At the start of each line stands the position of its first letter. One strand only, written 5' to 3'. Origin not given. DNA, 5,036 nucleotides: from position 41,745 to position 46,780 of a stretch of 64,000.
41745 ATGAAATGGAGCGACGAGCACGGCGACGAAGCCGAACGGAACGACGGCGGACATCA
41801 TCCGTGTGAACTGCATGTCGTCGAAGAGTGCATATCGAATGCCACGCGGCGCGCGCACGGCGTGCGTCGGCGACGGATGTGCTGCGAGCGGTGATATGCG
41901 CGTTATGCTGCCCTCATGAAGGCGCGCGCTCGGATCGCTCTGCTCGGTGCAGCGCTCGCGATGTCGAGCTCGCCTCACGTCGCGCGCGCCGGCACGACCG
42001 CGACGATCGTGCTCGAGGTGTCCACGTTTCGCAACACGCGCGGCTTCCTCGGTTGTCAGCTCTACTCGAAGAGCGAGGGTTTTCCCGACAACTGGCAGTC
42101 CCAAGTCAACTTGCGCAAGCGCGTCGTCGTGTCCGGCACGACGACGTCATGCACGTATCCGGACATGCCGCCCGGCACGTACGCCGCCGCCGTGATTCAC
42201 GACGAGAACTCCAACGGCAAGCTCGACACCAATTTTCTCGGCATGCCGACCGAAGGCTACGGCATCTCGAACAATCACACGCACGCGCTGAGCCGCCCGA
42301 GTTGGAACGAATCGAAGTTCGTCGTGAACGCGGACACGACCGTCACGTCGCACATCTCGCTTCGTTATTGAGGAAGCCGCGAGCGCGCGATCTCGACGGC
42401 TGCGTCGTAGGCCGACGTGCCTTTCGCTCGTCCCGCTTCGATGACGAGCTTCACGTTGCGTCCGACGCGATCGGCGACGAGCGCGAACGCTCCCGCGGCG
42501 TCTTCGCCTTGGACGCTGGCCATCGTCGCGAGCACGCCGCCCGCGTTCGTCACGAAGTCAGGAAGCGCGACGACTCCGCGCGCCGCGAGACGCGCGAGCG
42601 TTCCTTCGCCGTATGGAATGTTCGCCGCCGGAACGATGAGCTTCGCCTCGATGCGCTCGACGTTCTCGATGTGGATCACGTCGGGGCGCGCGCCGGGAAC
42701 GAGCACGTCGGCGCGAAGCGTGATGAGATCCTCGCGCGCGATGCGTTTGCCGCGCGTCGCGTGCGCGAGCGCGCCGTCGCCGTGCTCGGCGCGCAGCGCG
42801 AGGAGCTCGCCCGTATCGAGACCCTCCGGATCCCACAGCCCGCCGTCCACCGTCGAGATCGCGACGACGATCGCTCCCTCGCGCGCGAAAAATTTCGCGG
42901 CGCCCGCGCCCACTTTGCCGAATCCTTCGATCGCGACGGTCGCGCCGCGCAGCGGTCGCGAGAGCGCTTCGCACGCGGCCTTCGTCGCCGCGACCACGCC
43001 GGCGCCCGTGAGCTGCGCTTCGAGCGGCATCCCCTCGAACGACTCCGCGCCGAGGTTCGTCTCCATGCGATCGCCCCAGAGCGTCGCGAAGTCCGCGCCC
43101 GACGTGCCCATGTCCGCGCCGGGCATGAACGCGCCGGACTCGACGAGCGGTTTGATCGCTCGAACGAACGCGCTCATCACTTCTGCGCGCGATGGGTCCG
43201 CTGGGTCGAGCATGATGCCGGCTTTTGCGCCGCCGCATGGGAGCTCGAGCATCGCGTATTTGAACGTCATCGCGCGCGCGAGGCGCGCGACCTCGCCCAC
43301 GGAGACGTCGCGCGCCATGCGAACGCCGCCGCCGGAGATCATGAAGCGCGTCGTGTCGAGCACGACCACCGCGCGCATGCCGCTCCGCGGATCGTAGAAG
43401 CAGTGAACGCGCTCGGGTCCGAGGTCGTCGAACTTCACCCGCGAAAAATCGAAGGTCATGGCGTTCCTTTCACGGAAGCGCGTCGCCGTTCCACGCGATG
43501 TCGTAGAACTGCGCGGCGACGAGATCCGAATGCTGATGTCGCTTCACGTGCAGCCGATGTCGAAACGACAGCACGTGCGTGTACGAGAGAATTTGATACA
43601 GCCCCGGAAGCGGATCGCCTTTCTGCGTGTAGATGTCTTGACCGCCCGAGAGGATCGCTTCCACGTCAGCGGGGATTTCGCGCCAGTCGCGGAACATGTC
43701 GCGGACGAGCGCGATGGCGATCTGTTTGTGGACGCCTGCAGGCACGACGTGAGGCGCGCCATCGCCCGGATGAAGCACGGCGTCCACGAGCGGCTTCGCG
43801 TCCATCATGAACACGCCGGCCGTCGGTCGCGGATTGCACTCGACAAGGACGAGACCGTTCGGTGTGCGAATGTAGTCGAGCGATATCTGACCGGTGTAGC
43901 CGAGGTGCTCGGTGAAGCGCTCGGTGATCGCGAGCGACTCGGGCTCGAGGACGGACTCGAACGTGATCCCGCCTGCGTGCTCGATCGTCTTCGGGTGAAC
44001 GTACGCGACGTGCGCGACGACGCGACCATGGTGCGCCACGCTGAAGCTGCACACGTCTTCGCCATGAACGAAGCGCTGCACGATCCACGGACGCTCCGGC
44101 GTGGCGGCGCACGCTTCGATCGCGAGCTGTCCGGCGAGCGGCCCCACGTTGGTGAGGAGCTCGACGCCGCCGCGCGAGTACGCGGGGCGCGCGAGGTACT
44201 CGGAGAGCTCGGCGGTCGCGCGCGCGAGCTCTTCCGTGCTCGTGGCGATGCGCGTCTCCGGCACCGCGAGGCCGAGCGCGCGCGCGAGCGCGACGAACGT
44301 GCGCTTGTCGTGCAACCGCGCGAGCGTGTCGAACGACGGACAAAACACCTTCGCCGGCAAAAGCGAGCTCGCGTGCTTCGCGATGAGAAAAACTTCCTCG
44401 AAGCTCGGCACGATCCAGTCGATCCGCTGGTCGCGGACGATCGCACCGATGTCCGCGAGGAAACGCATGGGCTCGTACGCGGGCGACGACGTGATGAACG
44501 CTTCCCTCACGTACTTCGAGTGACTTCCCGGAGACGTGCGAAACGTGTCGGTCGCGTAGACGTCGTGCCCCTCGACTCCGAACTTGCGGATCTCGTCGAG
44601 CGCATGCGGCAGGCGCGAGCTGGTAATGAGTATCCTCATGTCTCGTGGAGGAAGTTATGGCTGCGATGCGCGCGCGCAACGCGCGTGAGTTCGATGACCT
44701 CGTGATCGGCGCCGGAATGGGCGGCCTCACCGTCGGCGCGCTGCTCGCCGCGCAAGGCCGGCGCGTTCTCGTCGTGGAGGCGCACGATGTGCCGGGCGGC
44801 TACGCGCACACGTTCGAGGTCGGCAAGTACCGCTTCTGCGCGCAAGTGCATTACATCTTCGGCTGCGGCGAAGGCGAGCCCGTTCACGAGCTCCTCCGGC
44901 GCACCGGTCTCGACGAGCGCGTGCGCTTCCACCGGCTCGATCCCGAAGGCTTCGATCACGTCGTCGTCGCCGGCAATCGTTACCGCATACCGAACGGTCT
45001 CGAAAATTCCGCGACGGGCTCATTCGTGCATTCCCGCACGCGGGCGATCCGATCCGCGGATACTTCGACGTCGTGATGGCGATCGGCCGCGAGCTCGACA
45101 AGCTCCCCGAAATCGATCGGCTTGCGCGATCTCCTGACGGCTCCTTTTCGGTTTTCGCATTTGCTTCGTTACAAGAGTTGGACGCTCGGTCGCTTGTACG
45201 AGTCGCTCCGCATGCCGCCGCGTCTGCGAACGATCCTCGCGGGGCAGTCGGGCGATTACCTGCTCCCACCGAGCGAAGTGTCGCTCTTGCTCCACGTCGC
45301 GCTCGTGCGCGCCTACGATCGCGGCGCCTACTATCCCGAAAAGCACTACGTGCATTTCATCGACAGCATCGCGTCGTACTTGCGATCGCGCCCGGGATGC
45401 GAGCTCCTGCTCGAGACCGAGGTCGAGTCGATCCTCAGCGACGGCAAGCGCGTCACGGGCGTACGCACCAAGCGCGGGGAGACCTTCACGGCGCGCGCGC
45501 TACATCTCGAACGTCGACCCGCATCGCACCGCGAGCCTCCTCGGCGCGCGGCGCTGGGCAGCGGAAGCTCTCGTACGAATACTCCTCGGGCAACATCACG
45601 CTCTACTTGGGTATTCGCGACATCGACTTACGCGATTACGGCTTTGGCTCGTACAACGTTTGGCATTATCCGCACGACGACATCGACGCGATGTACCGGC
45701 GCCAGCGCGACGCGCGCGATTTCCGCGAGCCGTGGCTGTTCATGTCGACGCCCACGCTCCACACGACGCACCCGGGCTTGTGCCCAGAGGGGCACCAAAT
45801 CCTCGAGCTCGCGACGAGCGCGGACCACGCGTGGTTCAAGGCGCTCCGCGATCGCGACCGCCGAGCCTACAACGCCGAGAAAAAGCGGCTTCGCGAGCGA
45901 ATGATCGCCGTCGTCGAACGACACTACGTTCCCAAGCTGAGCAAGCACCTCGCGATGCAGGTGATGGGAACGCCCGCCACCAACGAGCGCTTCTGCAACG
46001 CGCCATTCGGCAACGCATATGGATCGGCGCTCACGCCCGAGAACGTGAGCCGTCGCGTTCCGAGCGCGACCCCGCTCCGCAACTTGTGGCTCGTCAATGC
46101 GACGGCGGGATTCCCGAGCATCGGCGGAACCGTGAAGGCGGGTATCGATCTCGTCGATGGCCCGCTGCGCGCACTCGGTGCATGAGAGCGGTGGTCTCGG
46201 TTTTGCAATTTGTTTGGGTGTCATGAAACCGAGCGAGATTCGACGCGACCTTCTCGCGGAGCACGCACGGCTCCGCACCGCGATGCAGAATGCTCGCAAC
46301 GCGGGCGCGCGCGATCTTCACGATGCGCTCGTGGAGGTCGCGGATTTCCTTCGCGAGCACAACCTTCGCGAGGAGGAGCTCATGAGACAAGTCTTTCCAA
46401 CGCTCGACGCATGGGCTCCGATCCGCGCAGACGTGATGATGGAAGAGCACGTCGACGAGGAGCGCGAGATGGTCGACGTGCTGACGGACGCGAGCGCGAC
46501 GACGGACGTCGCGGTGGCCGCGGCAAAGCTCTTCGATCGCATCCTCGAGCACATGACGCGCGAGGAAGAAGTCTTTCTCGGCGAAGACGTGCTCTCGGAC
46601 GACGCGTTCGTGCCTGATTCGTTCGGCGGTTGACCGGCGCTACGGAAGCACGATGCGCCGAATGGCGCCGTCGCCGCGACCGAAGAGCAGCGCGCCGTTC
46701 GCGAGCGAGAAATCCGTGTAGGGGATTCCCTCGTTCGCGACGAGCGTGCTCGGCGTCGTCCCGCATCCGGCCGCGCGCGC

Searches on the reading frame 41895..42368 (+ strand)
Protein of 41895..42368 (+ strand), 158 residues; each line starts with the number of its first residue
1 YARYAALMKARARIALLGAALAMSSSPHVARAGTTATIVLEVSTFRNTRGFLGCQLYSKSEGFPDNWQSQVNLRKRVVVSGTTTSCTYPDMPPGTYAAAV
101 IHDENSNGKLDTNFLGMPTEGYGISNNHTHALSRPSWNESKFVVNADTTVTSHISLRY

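Call 47: search_protein_families(library=pfam, proteins=[window:41895-42368:+], max_evalue=0.001)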
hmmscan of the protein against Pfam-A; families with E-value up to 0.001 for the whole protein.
window:41895-42368:+ (158 aa): 1 family
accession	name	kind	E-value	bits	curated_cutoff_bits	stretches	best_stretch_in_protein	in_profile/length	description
PF09912.14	DUF2141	-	1.1e-31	109.5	24.4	1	41-149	2-109/112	Uncharacterized protein conserved in bacteria (DUF2141)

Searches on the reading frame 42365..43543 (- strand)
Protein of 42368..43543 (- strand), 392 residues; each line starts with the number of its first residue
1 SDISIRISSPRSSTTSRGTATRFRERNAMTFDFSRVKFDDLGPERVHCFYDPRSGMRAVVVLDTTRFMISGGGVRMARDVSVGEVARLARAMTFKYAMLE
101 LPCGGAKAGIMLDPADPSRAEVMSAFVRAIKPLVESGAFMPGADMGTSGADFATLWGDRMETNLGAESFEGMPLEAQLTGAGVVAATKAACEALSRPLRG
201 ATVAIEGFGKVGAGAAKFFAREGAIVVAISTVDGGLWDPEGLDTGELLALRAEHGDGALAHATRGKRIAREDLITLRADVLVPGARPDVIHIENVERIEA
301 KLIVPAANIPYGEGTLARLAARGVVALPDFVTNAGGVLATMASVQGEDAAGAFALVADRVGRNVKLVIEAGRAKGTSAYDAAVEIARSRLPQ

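Call 20: find_encoding_contigs(protein=window:42365-43459:-, flank=10000, max_places=4)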
Protein window:42365-43459:- (364 aa): no gene with exactly this product is on record in the collection.

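Call 47: search_protein_families(library=pfam, proteins=[window:42368-43543:-], max_evalue=0.001)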
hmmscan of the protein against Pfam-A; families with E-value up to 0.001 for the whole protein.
window:42368-43543:- (392 aa): 2 families
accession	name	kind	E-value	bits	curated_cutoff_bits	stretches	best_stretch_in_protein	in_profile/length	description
PF00208.27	ELFV_dehydrog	-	1.6e-37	130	23.4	1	173-341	4-178/241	Glutamate/Leucine/Phenylalanine/Valine dehydrogenase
PF02812.23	ELFV_dehydrog_N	-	9e-18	64.7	25.3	1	53-155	14-123/129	Glu/Leu/Phe/Val dehydrogenase, dimerisation domain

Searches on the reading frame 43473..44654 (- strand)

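Call 47: search_protein_families(library=pfam, proteins=[window:43473-44654:-], max_evalue=0.001)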
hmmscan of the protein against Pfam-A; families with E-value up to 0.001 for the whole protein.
window:43473-44654:- (394 aa): 1 family
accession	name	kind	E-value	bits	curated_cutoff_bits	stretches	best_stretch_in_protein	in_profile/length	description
PF02655.19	ATP-grasp_3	-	3.7e-06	27.5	23.2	1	116-279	3-159/160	ATP-grasp domain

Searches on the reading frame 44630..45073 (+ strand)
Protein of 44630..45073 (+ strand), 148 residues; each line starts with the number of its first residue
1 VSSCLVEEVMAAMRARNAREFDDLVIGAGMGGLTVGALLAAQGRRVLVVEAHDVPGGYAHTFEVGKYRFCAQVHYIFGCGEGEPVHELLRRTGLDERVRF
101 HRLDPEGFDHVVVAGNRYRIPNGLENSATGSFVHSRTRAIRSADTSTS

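Call 23: search_protein_families(library=pfam, proteins=[window:44630-45073:+], max_evalue=0.01)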
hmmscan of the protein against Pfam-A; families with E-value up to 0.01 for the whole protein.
window:44630-45073:+ (148 aa): 7 families
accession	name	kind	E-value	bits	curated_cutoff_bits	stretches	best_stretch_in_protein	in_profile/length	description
PF13450.12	NAD_binding_8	-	8.7e-16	58.4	21.9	1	25-91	1-67/68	NAD(P)-binding Rossmann-like domain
PF01593.30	Amino_oxidase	-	6.9e-09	35.9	19.8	1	30-122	1-95/443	Flavin containing amine oxidoreductase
PF01494.25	FAD_binding_3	-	8.1e-05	22.4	22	1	24-54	5-35/349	FAD binding domain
PF00890.30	FAD_binding_2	-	0.00014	21.6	20.4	1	24-57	3-36/414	FAD binding domain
PF01266.30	DAO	-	0.00015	21.8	27.9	1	24-57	3-37/353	FAD dependent oxidoreductase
PF12831.13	FAD_oxidored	-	0.00038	20.3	27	1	24-59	3-38/416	FAD dependent oxidoreductase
PF01946.23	Thi4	-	0.0015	18.2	26.2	1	17-58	14-56/235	Thi4 family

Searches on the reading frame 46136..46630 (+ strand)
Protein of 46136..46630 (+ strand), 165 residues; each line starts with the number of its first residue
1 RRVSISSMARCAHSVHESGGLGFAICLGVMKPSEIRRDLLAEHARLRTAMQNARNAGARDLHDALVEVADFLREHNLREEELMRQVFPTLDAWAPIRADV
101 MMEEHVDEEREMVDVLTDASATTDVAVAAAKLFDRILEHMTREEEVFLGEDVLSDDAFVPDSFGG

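Call 47: search_protein_families(library=pfam, proteins=[window:46136-46630:+], max_evalue=0.001)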
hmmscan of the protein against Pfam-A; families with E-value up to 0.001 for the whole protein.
window:46136-46630:+ (165 aa): 1 family
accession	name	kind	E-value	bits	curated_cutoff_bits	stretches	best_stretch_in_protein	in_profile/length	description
PF01814.28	Hemerythrin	-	2.8e-08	34.7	25.3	1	37-148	4-124/127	Hemerythrin HHE cation binding domain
